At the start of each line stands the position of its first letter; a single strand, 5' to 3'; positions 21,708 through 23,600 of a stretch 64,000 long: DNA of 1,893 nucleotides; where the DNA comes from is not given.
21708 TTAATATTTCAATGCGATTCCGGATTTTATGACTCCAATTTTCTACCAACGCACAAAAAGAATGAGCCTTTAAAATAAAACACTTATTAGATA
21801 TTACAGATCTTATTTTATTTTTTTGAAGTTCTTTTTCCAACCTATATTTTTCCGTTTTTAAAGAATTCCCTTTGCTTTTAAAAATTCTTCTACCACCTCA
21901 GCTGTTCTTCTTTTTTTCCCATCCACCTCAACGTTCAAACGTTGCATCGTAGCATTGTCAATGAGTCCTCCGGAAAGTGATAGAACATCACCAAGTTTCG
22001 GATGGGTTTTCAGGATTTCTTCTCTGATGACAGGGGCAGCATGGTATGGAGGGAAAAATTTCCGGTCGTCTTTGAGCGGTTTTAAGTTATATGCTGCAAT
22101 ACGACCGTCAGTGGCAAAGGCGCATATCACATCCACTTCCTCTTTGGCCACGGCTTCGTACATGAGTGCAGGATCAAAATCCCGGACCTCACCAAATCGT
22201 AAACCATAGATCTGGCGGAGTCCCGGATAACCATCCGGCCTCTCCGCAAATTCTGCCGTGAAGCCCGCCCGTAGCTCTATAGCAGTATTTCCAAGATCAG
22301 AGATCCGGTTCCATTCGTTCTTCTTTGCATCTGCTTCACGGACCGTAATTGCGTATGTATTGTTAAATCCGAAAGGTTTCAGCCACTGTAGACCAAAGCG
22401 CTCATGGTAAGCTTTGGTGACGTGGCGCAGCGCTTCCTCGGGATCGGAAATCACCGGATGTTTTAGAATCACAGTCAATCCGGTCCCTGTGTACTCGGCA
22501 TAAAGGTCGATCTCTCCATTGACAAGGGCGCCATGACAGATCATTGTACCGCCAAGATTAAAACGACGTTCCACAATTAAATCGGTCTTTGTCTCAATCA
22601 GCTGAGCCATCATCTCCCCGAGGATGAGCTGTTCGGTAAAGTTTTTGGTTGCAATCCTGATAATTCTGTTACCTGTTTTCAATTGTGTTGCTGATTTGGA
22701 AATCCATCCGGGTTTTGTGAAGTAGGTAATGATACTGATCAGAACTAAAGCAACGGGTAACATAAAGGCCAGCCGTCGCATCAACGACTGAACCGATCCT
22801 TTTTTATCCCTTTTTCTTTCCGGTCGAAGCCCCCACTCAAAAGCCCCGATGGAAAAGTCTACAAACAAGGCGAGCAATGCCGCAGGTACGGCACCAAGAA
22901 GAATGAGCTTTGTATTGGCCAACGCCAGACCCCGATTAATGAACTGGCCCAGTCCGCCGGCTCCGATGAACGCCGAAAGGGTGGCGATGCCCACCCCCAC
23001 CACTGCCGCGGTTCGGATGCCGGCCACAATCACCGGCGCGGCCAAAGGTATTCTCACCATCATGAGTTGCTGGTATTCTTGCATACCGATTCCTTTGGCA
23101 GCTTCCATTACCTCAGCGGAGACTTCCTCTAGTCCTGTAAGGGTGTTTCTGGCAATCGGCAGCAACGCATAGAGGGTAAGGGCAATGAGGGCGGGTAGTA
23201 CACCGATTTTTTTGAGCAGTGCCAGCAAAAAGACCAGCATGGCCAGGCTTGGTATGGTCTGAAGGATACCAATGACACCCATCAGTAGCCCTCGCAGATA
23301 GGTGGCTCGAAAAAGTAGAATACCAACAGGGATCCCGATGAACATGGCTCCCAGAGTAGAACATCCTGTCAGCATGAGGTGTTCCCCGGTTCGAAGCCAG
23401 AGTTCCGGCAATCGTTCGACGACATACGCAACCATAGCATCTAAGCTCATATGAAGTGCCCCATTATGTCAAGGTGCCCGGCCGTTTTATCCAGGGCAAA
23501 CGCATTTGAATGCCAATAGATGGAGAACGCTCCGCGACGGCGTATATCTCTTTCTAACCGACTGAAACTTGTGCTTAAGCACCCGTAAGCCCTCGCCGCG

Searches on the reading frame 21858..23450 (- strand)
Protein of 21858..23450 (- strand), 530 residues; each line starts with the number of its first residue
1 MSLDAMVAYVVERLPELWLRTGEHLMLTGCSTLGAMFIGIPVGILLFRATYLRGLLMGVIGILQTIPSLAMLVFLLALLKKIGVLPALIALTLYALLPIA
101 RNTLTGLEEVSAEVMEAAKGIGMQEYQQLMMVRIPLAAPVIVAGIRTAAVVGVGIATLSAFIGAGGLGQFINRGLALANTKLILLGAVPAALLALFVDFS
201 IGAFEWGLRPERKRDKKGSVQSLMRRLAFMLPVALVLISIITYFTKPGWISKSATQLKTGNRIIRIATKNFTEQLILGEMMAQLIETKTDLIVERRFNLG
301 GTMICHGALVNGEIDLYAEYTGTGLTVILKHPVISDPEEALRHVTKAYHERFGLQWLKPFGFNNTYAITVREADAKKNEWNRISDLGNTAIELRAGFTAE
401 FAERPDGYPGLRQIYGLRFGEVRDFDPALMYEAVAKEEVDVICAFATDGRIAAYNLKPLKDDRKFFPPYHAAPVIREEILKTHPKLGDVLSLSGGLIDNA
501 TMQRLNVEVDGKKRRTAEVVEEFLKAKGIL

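Call 4: search_protein_families(library=pfam, proteins=[window:21858-23450:-], max_evalue=0.01)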
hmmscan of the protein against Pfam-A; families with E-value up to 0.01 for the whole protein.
window:21858-23450:- (530 aa): 2 families
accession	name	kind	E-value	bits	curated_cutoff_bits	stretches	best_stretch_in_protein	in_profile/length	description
PF04069.17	OpuAC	-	2.9e-61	207.7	21.2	1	264-525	3-256/257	Substrate binding domain of ABC-type glycine betaine transport system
PF00528.27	BPD_transp_1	-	4.9e-19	69.2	26.4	1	38-205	4-179/184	Binding-protein-dependent transport system inner membrane component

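Call 53: search_solved_structures(query=window:21858-23450:-, max_evalue=0.00001, show_alignments=2)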
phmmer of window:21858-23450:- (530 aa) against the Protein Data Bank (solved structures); distinct sequences matched with E-value up to 0.00001: 31.
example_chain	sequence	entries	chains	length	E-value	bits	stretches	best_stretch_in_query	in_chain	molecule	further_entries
7s7w_A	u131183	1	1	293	1.1e-70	241.8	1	257-530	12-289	iNicSnFR 3.0 Fluorescent Nicotine Sensor precursor binding protein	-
6uru_A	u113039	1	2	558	2.3e-70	240.8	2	329-530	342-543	iAChSnFR precursor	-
6v1r_A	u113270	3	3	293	5.5e-70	239.5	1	257-530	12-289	iAChSnFR Fluorescent Acetylcholine Sensor V9 precursor binding protein | iAchSnFR Fluorescent Acetylcholine Sensor precursor binding protein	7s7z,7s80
7s7x_A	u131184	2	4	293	9.8e-70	238.7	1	257-530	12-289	iNicSnFR 4.0 Fluorescent Nicotine Sensor precursor binding protein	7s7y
6efr_A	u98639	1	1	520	1.8e-67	231.2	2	329-530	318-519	iNicSnFR 1.0, a genetically encoded nicotine biosensor,Green fluorescent protein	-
7s7t_A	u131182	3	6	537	1.7e-64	221.4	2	329-530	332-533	iNicSnFR 3.0 Fluorescent Nicotine Sensor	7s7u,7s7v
3ppn_A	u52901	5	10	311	6.8e-62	212.8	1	262-525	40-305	Glycine betaine/carnitine/choline-binding protein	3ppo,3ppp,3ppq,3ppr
6per_A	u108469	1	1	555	9.4e-60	205.8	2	329-530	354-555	iSeroSnFR, a soluble, genetically-encoded fluorescent sensor for serotonin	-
6eyg_A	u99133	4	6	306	1.6e-57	198.4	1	259-525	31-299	Osmotically activated L-carnitine/choline ABC transporter substrate-binding protein OpuCC | Choline binding protein OpuBC | Choline-binding protein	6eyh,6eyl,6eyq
3r6u_A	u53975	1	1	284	1.9e-56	194.9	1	261-525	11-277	Choline-binding protein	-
5nxy_A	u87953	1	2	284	3.6e-56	194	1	261-525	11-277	Osmotically activated L-carnitine/choline ABC transporter substrate-binding protein OpuCC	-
3o66_A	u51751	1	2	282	3.1e-55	190.9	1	261-526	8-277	Glycine betaine/carnitine/choline ABC transporter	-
4z7e_A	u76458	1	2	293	1.2e-54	188.9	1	262-530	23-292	Lmo1422 protein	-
1sw2_A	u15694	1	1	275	6.3e-51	176.7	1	262-529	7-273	osmoprotection protein (proX)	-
1sw1_A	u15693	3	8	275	6.3e-51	176.6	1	262-529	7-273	osmoprotection protein (proX)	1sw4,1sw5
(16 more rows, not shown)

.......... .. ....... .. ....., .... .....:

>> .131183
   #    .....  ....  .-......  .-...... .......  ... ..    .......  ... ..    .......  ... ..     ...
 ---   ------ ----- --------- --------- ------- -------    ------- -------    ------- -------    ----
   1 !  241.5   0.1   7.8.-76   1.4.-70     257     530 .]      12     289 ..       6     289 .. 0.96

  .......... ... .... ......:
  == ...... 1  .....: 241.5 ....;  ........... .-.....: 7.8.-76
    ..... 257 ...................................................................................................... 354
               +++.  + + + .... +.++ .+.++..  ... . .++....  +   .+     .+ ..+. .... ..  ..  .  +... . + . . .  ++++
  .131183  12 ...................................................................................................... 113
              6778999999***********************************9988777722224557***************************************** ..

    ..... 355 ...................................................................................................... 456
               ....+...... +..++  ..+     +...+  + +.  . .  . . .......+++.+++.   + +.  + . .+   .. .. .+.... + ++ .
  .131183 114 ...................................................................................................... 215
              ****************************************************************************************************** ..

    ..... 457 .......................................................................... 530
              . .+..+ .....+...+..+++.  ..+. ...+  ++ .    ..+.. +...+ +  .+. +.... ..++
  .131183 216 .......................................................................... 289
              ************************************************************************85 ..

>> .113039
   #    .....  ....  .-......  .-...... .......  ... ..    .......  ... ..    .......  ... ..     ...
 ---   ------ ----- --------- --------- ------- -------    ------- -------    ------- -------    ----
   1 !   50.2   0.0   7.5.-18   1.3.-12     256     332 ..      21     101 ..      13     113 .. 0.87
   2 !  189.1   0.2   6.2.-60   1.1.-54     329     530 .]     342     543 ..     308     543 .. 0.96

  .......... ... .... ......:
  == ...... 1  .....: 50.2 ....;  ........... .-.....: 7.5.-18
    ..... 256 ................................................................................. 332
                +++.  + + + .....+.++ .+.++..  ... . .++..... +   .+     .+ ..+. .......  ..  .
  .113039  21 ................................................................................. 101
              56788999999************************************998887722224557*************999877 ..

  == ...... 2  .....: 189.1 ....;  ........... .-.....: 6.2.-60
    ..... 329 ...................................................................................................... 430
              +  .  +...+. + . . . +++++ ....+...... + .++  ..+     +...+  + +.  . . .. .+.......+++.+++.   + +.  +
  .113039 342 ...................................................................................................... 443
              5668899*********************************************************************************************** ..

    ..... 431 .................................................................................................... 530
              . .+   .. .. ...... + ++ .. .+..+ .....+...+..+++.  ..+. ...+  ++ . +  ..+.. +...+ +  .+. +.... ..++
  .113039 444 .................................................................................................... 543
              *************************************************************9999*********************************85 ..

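Call 91: search_protein_families(library=ncbifam, proteins=[window:21858-23450:-], max_evalue=0.00001)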
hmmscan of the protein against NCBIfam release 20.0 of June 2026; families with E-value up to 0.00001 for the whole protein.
window:21858-23450:- (530 aa): 9 families
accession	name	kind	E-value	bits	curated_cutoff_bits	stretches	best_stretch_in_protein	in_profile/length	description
NF049931.1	GlyBetbindOsmF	equivalog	2e-40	138.7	400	1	264-529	5-281/283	glycine betaine ABC transporter substrate-binding protein OsmF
TIGR03416.1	ABC_choXWV_perm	equivalog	2.8e-23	82.7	363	1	16-197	83-263/267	choline ABC transporter permease subunit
NF008196.0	PRK10952.1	equivalog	1.4e-22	80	439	1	19-204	144-328/356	glycine betaine/L-proline ABC transporter permease ProW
NF007545.0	PRK10160.1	equivalog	8.8e-13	48.3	342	1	30-210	89-269/275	taurine ABC transporter permease TauC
NF040733.1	ABC_perm_U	equivalog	2.3e-11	43.7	295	1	33-202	70-239/251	ABC transporter permease subunit SaoP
TIGR01183.1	ntrB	equivalog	5.1e-10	39.4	209.05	1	35-196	33-194/202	nitrate ABC transporter permease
NF008049.0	PRK10782.1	subfamily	2.9e-08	33.7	212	1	23-170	15-175/217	methionine ABC transporter permease MetI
TIGR01097.1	PhnE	equivalog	4.7e-07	29.5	216.7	1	6-180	46-223/252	phosphonate ABC transporter, permease protein PhnE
NF007047.0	PRK09500.1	equivalog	2.1e-06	27.5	326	1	30-162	69-206/257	spermidine/putrescine ABC transporter permease PotC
